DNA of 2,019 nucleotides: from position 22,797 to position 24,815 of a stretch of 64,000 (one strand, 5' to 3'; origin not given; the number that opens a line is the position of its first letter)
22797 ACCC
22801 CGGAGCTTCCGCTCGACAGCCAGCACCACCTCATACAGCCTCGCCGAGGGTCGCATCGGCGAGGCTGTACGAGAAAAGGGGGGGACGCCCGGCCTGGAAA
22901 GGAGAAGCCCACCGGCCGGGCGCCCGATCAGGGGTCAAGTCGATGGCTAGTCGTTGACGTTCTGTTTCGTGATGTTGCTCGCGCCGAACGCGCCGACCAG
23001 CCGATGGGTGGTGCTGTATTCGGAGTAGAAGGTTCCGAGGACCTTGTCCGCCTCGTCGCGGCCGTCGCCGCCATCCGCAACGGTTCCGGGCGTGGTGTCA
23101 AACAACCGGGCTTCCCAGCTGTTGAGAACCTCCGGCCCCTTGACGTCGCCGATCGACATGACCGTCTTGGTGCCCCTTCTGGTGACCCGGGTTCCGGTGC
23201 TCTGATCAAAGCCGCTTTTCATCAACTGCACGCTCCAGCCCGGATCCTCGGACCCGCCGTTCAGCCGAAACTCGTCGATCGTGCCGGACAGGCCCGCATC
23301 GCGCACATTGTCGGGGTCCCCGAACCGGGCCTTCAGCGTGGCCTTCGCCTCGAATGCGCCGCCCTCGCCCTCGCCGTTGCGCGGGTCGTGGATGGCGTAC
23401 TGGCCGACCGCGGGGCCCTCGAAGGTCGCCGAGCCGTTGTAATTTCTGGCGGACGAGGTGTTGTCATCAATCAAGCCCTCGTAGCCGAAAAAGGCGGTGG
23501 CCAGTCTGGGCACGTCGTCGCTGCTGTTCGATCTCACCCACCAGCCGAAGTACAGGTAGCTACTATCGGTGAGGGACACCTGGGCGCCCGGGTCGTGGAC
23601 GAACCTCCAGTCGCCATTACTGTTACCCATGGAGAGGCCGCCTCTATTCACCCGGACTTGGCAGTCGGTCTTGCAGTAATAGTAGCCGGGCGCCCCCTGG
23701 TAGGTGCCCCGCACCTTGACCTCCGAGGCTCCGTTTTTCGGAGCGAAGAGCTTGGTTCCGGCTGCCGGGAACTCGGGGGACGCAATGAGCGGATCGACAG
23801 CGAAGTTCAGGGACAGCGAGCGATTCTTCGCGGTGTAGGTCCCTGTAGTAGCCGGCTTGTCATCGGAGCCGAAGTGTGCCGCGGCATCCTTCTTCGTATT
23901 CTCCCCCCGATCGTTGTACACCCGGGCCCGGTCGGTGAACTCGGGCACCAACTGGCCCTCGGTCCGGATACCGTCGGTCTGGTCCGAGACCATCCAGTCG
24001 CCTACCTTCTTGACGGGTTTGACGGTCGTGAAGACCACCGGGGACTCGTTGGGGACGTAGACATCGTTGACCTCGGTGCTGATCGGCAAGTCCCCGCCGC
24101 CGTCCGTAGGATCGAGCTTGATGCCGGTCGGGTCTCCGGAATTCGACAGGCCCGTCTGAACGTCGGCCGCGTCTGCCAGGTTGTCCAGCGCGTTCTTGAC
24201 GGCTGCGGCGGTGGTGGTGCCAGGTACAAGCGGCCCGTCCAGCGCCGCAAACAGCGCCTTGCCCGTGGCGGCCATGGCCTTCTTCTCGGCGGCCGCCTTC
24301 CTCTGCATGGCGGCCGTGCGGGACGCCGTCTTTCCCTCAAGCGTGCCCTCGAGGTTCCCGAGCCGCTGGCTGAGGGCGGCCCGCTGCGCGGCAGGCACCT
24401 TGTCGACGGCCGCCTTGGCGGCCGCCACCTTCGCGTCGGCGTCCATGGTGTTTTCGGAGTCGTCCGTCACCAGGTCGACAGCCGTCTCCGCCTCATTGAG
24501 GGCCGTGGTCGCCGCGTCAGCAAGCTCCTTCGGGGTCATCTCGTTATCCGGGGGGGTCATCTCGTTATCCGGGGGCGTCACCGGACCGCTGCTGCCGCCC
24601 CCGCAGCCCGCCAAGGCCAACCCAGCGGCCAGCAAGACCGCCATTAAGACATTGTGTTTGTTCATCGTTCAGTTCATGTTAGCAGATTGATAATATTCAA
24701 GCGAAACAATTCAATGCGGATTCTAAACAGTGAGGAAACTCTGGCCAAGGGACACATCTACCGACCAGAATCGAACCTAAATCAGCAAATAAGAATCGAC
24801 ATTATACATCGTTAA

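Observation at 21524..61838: SLP multigene family with few expressible genes, many promoterless cassettes and mosaic block sharing: candidate antigenic or functional variation archive next to Slam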

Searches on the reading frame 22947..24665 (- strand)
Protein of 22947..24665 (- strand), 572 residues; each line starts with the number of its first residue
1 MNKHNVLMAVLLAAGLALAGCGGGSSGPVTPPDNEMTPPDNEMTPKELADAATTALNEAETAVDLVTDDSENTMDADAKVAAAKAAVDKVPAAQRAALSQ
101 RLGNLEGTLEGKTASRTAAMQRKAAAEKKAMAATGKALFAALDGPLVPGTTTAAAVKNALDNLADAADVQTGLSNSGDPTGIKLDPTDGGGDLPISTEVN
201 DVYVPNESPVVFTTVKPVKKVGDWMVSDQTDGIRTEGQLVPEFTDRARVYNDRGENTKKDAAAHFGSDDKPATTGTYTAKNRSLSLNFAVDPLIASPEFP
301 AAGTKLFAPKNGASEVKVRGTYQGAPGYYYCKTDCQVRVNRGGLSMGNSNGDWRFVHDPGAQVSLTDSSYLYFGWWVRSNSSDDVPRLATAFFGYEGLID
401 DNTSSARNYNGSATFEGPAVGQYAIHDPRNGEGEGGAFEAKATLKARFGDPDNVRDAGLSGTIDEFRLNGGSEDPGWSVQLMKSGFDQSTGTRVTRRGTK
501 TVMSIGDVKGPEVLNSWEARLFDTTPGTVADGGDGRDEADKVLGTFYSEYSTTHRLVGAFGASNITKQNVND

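Call 8: search_protein_families(library=pfam, proteins=[window:22947-24665:-], max_evalue=0.01)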
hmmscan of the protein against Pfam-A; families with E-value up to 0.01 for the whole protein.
window:22947-24665:- (572 aa): 0 families

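Call 9: find_homologous_proteins(query=window:22947-24665:-)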
Query window:22947-24665:- (572 aa): 61 proteins with E <= 0.001 among 8000 candidates.
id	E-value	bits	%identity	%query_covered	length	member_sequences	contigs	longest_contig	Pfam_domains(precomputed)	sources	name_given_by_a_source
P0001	0.0e+0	1106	98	89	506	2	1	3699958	-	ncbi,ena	-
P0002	1.8e-268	910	78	93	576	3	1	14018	-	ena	-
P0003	3.2e-145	504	86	46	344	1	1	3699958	-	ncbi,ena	-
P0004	8.0e-105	370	43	95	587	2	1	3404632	-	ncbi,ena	-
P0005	3.8e-102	361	46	84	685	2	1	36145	PF26023.1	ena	-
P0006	4.1e-100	355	42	90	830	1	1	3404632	-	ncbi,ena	-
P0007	1.1e-96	343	42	81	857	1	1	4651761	-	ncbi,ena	-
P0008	3.6e-96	342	43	93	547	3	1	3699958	-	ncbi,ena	-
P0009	7.2e-89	318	42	80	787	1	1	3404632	-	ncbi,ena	-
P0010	1.0e-86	311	40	91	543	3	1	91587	-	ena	-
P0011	2.7e-84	303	40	91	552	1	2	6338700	-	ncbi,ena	-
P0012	8.0e-76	275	40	75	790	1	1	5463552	-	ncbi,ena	-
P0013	1.4e-74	270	39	76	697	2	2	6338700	-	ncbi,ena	-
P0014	7.2e-66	242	36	83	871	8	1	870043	-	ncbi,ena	-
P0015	5.4e-61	226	37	98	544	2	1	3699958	-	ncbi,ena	-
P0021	3.8e-53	200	67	25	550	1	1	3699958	-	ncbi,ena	-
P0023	6.8e-51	192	30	45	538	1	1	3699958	-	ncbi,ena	-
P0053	1.6e-12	66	49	19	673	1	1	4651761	PF01298.25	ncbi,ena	-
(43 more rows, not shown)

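Call 11: find_encoding_contigs(protein=P0001, flank=2000, max_places=4)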
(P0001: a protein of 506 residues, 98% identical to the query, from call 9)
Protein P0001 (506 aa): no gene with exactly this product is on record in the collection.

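Call 12: find_encoding_contigs(protein=P0002, flank=10000, max_places=4)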
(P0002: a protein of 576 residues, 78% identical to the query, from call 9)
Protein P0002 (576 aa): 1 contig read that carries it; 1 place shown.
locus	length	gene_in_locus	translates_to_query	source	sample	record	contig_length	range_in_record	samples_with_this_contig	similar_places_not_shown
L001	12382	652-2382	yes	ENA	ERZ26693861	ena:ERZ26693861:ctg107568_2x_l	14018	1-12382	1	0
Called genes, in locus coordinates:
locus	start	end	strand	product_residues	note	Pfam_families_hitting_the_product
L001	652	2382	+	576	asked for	-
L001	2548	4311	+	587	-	-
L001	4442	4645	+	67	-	-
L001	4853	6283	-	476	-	PF13701:DDE_Tnp_1_4, PF01609:DDE_Tnp_1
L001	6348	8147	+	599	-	-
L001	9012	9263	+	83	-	PF07798:CCDC90-like (weak)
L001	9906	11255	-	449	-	-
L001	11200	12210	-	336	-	-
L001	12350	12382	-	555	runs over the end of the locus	?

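Call 13: list_cluster_members(proteins=[P0001, P0008, P0015, P0004, P0007, P0011, P0012, P0014, P0021, P0023])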
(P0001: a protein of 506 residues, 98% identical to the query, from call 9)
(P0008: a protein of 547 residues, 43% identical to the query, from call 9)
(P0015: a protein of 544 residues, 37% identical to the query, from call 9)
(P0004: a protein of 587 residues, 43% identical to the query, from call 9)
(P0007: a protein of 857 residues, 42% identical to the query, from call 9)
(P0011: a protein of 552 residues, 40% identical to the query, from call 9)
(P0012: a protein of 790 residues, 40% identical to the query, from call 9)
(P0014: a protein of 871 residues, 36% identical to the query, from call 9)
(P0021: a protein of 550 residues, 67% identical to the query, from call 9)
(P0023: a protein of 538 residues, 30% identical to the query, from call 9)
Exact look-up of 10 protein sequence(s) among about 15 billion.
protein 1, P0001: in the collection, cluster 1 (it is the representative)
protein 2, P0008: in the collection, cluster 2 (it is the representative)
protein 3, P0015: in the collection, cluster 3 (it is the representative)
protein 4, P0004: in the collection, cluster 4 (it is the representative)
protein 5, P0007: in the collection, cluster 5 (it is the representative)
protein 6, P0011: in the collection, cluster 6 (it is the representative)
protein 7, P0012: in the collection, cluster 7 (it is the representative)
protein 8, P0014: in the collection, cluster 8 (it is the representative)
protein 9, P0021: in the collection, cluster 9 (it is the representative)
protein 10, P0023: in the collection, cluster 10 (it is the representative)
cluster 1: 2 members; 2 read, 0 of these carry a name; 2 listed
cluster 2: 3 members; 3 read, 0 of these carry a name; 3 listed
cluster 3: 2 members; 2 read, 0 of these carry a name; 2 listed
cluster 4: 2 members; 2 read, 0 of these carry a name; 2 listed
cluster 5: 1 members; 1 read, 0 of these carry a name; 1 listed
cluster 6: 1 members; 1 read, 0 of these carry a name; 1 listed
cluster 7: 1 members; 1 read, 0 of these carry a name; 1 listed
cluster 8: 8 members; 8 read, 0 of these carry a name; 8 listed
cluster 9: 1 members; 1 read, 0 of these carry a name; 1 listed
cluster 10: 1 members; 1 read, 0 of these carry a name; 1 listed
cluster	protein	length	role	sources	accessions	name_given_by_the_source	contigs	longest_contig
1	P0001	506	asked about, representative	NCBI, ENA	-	-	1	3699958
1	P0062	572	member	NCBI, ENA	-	-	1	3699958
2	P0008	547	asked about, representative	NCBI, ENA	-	-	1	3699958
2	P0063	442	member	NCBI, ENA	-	-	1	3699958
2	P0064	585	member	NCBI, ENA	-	-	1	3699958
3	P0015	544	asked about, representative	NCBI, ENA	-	-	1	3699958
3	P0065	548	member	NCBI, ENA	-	-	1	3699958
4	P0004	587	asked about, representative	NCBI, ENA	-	-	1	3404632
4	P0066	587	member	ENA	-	-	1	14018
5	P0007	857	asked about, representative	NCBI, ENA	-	-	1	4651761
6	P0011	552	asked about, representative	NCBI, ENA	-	-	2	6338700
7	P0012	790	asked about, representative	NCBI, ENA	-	-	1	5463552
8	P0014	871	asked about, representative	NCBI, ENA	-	-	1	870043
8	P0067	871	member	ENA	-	-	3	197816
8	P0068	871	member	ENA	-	-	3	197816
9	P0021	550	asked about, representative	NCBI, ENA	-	-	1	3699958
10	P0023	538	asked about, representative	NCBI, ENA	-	-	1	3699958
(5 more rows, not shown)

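Call 14: find_encoding_contigs(protein=P0062, flank=1000, max_places=4)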
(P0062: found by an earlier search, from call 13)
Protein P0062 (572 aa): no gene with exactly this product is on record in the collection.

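Call 15: find_encoding_contigs(protein=P0004, flank=10000, max_places=4)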
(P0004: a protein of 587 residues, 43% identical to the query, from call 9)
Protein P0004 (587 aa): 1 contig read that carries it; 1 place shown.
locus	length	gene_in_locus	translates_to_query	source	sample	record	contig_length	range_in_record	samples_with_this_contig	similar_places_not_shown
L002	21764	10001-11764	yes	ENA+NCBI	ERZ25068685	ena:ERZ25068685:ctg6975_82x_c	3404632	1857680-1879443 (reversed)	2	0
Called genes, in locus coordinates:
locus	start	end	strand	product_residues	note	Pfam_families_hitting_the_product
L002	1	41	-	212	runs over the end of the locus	-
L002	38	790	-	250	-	-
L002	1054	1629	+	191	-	-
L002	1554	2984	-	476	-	PF13701:DDE_Tnp_1_4, PF01609:DDE_Tnp_1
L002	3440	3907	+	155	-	-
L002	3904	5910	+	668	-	-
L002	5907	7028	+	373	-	-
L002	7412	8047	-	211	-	-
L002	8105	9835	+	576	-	-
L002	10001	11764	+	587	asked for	-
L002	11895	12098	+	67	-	-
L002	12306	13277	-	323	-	PF13701:DDE_Tnp_1_4, PF01609:DDE_Tnp_1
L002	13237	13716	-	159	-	PF13701:DDE_Tnp_1_4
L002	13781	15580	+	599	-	-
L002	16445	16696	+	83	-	PF07798:CCDC90-like (weak)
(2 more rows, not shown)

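Call 20: find_related_loci(query=A2, collection=genome_contigs, flank=10000)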
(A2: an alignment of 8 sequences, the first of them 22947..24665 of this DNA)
Query A2 (572 aa) in genome_contigs; peptide patterns used: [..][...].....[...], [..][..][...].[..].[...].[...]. (x = any residue, [..] = any of these).
135 stretches matched a pattern; 62 encode a relative of the query (tblastn E <= 1e-3); 59 distinct loci.
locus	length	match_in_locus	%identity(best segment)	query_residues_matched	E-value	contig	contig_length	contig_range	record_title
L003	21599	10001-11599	78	42-572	0e+0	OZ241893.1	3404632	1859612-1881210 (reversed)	MAG: Alphaproteobacteria bacterium isolate 372c8a3c-6624-47a1-ade8-b907dd38f8d0 genome assembly, chromosome: 1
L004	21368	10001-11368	46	90-567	2e-110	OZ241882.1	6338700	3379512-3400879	MAG: Paracoccaceae bacterium isolate 3a1aff45-e363-428b-be7d-1a8a0836b441 genome assembly, chromosome: 1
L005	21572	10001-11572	41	43-571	4e-99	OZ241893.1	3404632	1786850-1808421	MAG: Alphaproteobacteria bacterium isolate 372c8a3c-6624-47a1-ade8-b907dd38f8d0 genome assembly, chromosome: 1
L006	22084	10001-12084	41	38-562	2e-90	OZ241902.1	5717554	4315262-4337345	MAG: Paracoccaceae bacterium isolate deb7cda6-e855-4710-bb30-4665d3f76b65 genome assembly, chromosome: 1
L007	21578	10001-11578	40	90-567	2e-85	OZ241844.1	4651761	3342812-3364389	MAG: Gammaproteobacteria bacterium isolate b2f91a66-62b5-4ede-8c01-8c7eaef895eb genome assembly, chromosome: 1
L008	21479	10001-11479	38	90-561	2e-75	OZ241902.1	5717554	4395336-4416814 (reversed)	MAG: Paracoccaceae bacterium isolate deb7cda6-e855-4710-bb30-4665d3f76b65 genome assembly, chromosome: 1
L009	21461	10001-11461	39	91-561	1e-74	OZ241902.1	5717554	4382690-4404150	MAG: Paracoccaceae bacterium isolate deb7cda6-e855-4710-bb30-4665d3f76b65 genome assembly, chromosome: 1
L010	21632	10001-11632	40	21-561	4e-98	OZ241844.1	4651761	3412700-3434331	MAG: Gammaproteobacteria bacterium isolate b2f91a66-62b5-4ede-8c01-8c7eaef895eb genome assembly, chromosome: 1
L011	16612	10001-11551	40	43-562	5e-80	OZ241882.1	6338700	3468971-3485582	MAG: Paracoccaceae bacterium isolate 3a1aff45-e363-428b-be7d-1a8a0836b441 genome assembly, chromosome: 1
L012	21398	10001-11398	39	130-562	2e-67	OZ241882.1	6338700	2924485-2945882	MAG: Paracoccaceae bacterium isolate 3a1aff45-e363-428b-be7d-1a8a0836b441 genome assembly, chromosome: 1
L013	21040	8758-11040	38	42-561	1e-76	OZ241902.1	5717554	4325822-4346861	MAG: Paracoccaceae bacterium isolate deb7cda6-e855-4710-bb30-4665d3f76b65 genome assembly, chromosome: 1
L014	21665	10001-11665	37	70-562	2e-75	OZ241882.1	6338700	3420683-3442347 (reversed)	MAG: Paracoccaceae bacterium isolate 3a1aff45-e363-428b-be7d-1a8a0836b441 genome assembly, chromosome: 1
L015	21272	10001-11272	37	102-562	8e-59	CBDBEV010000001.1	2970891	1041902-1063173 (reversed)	MAG: bacterium isolate 138114a6-c459-4528-9bbc-32813c999549 genome assembly, contig: contig_1, whole genome shotgun sequ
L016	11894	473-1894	35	51-562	3e-57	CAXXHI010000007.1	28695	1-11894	MAG: bacterium isolate 70215dce-3925-452b-89ef-f300e4ed0d2f genome assembly, contig: contig_7, whole genome shotgun sequ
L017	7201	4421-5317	39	271-563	3e-51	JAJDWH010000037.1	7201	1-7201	MAG: Alphaproteobacteria bacterium isolate jk18x25bins.17 k141_592152, whole genome shotgun sequence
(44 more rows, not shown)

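Call 26: predict_structure(alignment_id=A1)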
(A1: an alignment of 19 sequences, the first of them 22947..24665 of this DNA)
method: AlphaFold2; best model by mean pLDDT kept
length: 572 residues; sequences in the alignment: 19
mean_pLDDT: 75.1   pTM: 0.67
mean pLDDT of the five models: 75.1, 75.0, 74.7, 74.4, 73.9
residues with pLDDT >= 90: 148; 70-90: 250; 50-70: 86; < 50: 88
segments of 3 or more residues with pLDDT < 50: 1-41, 145-155, 165-181, 196-202, 205-209, 569-572
pLDDT, mean of each block of 10 residues (from residue 1): 27 30 32 39 80 92 81 83 92 88 91 79 76 83 55 58 48 40 55 52 49 71 83 57 80 79 87 85 85 85 84 90 93 84 70 89 78 86 83 71 58 93 85 87 91 85 94 91 83 82 92 89 67 66 92 91 73 31
secondary structure, 60 per line:
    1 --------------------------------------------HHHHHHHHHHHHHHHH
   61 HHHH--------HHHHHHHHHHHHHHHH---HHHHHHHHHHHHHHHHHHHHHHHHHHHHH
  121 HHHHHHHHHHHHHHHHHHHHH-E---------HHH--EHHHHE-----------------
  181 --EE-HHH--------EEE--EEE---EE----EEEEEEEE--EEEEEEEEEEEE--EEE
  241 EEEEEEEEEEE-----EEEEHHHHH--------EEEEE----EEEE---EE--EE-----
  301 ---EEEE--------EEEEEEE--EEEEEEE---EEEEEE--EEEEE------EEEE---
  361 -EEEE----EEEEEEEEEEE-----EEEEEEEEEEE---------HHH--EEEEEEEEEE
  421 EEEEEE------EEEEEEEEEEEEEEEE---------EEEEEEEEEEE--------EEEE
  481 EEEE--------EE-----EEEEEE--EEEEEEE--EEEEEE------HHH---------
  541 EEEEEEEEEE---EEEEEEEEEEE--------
elements in order: H45-64 H73-88 H92-141 H159-162 E197-199 E202-204 E214-221 E224-235 E238-251 E257-260 H261-265 E274-278 E283-286 E304-307 E316-322 E325-331 E335-340 E343-347 E354-357 E362-365 E370-380 E386-396 E411-426 E433-448 E458-468 E477-484 E500-505 E508-514 E517-522 E541-550 E554-564
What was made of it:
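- The variable patches fall mostly between predicted strands (call 26).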

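Call 29: fold_search(model_id=the predicted structure, library=pdb)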
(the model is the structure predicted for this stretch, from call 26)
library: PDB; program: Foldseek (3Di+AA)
matches with E <= 10: 563; with E <= 0.001: 1
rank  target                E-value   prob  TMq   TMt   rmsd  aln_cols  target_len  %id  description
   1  5ee4_A                1.3e-05  1.00  0.20  0.34  16.0       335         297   13  The crystal structure of HpuA from Kingella denitrificans in complex with human haemoglobin (released 2015-11-04)
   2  4qq1_C                1.7e-03  0.69  0.15  0.17  23.6       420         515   10  Crystal structure of the isotype 1 Transferrin binding protein B (TbpB) from serogroup B Neisseria meningitidis (released 2015-04-01)
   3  3hol                  1.9e-03  0.91  0.20  0.22  17.8       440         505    8  The Structure of Intact Ap-TbpB (N and C lobes) (released 2009-10-06)
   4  3pqs                  3.9e-03  0.84  0.20  0.22  20.9       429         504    9  The crystal structures of porcine pathogen ApH87_TbpB (released 2011-02-02)
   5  5znn_A                5.3e-03  0.08  0.09  0.08  21.8       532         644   11  Crystal structure of ligand-free form of the Vps10 ectodomain of Sortilin (released 2018-07-18)
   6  5kkx_A                7.2e-03  0.98  0.20  0.42  14.6       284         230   12  Crystal structure of a TbpB C-lobe mutant from Neisseria meningitidis M982 (released 2017-07-19)
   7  5nmr_A                8.5e-03  0.08  0.09  0.08  22.4       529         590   10  Monomeric mouse Sortilin extracellular domain (released 2017-12-06)
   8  4qdf_A                1.1e-02  0.11  0.08  0.11  19.5       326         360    9  Crystal structure of apo KshA5 and KshA1 in complex with 1,4-30Q-CoA from R. rhodochrous (released 2014-07-30)
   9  5znn_B                1.1e-02  0.08  0.09  0.09  23.0       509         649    9  Crystal structure of ligand-free form of the Vps10 ectodomain of Sortilin (released 2018-07-18)
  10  4qck                  2.3e-02  0.06  0.07  0.09  20.5       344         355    9  Crystal structure of 3-ketosteroid-9-alpha-hydroxylase (KshA) from M. tuberculosis in complex with 4-androstene-3,17-dio (released 2014-07-30)
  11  5kkx_B                2.4e-02  0.91  0.19  0.41  16.3       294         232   10  Crystal structure of a TbpB C-lobe mutant from Neisseria meningitidis M982 (released 2017-07-19)
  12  8prn                  4.2e-02  0.05  0.07  0.11  23.7       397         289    7  E1M, K50A, R52A, D97A, E99A MUTANT OF RH. BLASTICA PORIN (released 1998-08-12)
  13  4qdc                  4.5e-02  0.06  0.07  0.09  19.8       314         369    8  Crystal structure of 3-ketosteroid-9-alpha-hydroxylase 5 (KshA5) from R. rhodochrous in complex with FE2/S2 (INORGANIC)  (released 2014-07-30)
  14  3bdr                  4.7e-02  0.23  0.11  0.24   9.2       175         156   10  Crystal structure of fatty acid-binding protein-like Ycf58 from Thermosynecoccus elongatus. Northeast Structural Genomic (released 2007-11-27)
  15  5ldt_A                5.2e-02  0.03  0.07  0.09  24.9       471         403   10  Crystal Structures of MOMP from Campylobacter jejuni (released 2016-10-26)
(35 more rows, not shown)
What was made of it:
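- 22947..24665 (-): alpha1: intact 572-aa lipoprotein with N-terminus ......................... AlphaFold2 model pLDDT 75; Foldseek top hits are HpuA and TbpB (calls 26, 29).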

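Call 44: find_related_loci(query=A2, collection=metagenome_contigs, flank=10000)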
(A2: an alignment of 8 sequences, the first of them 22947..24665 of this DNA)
Query A2 (572 aa) in metagenome_contigs; peptide patterns used: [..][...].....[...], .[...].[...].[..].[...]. (x = any residue, [..] = any of these).
197 stretches matched a pattern; 7 encode a relative of the query (tblastn E <= 1e-3); 7 distinct loci.
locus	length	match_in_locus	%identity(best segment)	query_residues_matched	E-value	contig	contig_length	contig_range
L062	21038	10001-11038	37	221-563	6e-51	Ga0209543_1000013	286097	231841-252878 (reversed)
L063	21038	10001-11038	37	221-563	6e-51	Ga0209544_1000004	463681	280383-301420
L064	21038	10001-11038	37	221-563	6e-51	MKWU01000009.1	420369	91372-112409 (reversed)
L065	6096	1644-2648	36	242-562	7e-45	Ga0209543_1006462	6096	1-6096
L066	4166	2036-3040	36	242-562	7e-45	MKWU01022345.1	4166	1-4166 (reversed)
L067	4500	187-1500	29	52-562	2e-33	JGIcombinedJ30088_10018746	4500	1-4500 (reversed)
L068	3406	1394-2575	31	97-562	4e-33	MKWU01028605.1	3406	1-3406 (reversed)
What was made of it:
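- On Silent-cassette antigenic-variation archive (pilS/vls/tprK type): The JGI metagenome scan found only relatives of 37% identity or less (call 44).
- Tried and rejected: No strain variants were found (call 44).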

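Call 48: find_encoding_contigs(protein=P0021, flank=10000, max_places=4)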
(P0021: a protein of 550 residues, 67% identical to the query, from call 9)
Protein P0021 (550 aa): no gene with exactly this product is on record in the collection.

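Call 49: find_encoding_contigs(protein=P0015, flank=10000, max_places=4)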
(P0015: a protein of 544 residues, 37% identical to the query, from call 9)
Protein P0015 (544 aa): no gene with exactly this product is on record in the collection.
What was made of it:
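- On Silent-cassette antigenic-variation archive (pilS/vls/tprK type): The rest of the genome could not be searched (calls 11, 14, 48, 49).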
